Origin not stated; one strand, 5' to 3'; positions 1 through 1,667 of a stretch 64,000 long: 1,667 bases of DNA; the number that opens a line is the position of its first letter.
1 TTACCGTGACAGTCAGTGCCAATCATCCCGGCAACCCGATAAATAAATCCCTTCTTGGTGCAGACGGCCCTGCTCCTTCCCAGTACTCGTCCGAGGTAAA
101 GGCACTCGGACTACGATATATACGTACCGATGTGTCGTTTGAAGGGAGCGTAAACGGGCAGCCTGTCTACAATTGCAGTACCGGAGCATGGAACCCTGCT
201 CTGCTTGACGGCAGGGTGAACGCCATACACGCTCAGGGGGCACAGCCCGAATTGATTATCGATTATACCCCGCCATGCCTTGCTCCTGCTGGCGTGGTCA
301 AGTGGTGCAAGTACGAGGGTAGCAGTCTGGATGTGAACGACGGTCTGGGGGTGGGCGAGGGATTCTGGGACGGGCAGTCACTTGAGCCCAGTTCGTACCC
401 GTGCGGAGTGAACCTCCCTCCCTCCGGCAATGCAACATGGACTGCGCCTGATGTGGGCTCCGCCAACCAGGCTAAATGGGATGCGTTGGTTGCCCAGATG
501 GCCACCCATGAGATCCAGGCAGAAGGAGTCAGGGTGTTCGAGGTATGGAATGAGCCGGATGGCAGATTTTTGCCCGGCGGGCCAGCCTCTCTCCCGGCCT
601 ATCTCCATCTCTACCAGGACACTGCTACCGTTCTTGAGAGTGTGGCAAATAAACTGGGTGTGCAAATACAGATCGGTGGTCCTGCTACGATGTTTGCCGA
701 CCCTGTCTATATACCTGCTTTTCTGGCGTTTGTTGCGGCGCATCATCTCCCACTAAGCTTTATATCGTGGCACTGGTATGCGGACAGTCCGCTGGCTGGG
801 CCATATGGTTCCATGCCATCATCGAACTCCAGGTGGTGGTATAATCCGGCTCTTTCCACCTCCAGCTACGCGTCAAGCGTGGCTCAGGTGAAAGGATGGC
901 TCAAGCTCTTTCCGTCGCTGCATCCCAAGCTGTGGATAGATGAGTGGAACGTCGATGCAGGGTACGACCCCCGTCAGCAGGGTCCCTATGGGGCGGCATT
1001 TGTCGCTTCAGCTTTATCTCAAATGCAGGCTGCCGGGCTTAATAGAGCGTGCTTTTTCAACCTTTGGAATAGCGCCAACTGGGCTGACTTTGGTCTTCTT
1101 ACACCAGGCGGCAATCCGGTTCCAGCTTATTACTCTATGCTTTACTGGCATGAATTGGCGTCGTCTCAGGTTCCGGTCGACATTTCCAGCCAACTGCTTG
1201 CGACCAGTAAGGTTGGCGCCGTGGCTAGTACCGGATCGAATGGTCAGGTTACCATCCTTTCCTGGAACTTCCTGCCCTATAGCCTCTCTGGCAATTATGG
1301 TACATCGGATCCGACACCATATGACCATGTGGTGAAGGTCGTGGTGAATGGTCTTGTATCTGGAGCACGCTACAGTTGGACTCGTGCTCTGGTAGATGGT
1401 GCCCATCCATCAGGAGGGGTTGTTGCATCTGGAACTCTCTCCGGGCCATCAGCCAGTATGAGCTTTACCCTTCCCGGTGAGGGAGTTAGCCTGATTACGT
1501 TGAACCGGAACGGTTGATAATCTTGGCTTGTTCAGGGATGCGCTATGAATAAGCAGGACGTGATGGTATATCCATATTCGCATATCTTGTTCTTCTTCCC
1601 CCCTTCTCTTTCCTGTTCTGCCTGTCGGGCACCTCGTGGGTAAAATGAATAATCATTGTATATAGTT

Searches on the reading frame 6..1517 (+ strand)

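Call 22: search_protein_families(library=pfam, proteins=[window:6-1517:+], max_evalue=0.01)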
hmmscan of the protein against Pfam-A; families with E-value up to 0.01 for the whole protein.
window:6-1517:+ (503 aa): 1 family
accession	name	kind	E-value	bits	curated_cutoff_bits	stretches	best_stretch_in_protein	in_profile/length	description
PF01229.23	Glyco_hydro_39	-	2.4e-16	60.1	26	1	155-453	124-413/472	Glycosyl hydrolases family 39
